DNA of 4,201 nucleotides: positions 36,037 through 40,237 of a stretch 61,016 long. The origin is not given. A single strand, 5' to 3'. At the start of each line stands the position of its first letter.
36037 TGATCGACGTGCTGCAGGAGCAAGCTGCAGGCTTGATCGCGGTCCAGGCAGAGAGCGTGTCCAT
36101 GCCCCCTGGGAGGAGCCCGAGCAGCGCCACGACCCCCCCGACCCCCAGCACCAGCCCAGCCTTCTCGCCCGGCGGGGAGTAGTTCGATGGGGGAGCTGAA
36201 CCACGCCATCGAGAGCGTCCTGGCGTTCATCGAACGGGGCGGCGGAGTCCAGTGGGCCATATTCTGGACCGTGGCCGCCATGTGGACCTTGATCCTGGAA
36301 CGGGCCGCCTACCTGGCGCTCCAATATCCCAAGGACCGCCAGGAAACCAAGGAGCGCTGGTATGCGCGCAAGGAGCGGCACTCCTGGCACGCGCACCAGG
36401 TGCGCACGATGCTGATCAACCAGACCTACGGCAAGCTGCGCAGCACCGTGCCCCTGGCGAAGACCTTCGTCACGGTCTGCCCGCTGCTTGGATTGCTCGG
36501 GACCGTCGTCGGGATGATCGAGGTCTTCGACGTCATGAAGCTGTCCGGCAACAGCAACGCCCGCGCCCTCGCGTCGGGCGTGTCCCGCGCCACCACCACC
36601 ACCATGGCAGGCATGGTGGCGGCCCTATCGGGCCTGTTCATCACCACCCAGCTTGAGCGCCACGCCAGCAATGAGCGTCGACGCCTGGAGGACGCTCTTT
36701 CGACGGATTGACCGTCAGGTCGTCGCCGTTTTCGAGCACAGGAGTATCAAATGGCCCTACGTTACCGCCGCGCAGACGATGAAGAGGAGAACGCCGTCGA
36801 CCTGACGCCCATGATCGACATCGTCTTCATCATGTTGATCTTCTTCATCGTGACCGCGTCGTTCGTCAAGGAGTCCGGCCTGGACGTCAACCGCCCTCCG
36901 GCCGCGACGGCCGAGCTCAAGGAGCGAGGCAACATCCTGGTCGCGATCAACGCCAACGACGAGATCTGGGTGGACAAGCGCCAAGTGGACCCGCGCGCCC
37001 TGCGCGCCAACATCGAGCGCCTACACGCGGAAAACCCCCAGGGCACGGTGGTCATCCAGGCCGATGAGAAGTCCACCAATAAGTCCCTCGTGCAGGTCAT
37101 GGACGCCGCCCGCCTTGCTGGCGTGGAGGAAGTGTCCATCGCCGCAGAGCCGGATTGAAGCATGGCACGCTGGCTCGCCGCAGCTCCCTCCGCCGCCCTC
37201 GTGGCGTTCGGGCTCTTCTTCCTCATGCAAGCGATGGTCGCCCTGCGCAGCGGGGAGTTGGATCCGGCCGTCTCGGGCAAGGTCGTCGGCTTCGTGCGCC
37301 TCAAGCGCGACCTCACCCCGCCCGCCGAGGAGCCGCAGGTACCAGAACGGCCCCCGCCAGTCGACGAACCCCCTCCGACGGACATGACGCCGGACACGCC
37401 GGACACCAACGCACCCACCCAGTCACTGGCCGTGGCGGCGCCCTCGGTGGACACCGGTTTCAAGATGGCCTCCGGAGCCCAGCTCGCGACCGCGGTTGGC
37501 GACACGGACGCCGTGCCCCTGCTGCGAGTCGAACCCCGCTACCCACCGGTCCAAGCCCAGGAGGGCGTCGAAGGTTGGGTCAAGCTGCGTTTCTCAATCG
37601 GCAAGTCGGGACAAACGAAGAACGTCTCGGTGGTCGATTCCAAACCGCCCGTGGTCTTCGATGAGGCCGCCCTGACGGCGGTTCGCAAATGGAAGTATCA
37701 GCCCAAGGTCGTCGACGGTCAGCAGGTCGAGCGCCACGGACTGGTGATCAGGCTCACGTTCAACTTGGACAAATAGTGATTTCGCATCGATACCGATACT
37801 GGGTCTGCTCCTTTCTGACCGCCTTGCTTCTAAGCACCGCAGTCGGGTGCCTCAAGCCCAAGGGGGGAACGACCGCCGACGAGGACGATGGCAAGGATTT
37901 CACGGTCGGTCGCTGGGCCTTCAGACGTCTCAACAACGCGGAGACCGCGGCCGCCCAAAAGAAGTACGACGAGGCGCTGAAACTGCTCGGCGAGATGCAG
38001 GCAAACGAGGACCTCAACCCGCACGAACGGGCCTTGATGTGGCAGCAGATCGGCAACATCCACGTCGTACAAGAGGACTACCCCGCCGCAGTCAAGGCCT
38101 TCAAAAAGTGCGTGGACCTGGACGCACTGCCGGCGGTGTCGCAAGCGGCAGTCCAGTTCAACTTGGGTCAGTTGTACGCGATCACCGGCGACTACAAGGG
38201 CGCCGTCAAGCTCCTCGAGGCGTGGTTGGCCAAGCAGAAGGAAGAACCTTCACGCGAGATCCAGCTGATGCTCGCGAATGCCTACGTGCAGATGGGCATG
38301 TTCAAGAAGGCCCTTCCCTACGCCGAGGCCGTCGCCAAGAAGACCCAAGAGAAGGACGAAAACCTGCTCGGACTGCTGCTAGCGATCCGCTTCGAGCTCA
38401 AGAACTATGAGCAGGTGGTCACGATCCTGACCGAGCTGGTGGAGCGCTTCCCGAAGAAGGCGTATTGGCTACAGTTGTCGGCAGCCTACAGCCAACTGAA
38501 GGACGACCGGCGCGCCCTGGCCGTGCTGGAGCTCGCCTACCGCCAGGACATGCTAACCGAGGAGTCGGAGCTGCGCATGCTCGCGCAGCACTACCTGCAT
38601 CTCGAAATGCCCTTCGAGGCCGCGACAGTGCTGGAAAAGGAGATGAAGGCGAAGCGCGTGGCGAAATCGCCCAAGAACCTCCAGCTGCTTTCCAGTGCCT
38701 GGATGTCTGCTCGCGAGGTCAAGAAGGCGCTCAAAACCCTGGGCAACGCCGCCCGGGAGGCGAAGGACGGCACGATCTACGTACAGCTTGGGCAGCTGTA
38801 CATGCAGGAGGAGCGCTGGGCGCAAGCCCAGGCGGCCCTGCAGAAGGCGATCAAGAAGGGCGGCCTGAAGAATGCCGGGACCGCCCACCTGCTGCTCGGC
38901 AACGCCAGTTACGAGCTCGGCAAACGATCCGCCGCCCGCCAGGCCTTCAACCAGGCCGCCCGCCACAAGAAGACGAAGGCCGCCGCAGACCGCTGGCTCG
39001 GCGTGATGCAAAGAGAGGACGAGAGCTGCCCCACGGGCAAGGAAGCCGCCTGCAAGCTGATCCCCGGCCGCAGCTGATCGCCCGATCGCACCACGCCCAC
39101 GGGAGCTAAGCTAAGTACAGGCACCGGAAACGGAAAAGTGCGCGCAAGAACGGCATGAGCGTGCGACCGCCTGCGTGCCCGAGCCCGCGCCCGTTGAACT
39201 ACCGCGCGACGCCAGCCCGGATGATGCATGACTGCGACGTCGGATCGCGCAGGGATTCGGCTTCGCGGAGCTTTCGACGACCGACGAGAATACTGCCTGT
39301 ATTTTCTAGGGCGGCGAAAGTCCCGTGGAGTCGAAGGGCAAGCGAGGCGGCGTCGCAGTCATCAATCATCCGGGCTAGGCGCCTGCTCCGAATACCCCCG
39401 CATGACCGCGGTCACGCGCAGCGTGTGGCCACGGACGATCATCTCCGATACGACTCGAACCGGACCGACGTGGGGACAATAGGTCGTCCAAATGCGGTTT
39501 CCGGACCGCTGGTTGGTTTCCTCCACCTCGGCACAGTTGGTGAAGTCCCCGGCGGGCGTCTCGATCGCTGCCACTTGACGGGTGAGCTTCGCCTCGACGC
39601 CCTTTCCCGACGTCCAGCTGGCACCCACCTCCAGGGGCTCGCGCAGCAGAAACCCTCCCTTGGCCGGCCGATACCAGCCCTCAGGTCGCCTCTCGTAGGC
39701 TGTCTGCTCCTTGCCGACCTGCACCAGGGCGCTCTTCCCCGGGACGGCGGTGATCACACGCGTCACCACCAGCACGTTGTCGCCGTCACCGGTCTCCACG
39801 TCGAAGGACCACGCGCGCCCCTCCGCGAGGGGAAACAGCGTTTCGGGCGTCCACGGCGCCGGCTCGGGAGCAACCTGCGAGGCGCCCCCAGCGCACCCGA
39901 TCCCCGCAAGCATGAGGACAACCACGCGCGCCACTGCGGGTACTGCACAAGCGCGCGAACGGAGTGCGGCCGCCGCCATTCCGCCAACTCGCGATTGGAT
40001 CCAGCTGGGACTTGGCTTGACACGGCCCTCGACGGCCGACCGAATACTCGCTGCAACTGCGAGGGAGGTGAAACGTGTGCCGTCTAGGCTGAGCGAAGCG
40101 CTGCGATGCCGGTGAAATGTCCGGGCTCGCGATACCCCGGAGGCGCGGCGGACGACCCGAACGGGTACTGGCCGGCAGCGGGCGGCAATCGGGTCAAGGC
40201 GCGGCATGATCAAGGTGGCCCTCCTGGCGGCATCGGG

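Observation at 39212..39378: Compensatory substitutions keep the long hairpin of the element intact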

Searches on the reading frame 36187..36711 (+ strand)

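Call 57: search_protein_families(library=pfam, proteins=[window:36187-36711:+], max_evalue=0.0001)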
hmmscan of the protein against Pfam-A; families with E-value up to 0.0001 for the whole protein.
window:36187-36711:+ (174 aa): 1 family
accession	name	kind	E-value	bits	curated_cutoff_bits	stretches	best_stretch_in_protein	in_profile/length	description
PF01618.21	MotA_ExbB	-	9e-20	71.1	22.9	1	67-168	25-126/127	MotA/TolQ/ExbB proton channel family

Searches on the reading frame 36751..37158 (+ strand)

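Call 57: search_protein_families(library=pfam, proteins=[window:36751-37158:+], max_evalue=0.0001)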
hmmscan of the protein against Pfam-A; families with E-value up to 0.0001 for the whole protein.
window:36751-37158:+ (135 aa): 1 family
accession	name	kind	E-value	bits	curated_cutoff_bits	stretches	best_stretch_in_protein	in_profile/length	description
PF02472.21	ExbD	-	2.6e-32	112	25.4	1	10-134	2-127/128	Biopolymer transport protein ExbD/TolR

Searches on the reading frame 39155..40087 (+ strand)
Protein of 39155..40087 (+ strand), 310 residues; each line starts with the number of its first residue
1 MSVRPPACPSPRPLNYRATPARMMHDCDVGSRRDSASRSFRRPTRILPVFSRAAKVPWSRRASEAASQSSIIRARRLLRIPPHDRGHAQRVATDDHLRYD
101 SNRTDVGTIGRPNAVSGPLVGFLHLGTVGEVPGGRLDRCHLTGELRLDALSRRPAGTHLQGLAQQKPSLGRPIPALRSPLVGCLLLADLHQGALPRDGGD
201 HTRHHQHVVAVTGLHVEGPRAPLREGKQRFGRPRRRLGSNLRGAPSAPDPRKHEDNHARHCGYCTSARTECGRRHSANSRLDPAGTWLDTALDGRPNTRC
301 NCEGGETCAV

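Call 11: search_protein_families(library=pfam, proteins=[window:39155-40087:+], max_evalue=0.01)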
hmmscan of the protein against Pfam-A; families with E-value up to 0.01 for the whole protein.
window:39155-40087:+ (310 aa): 0 families
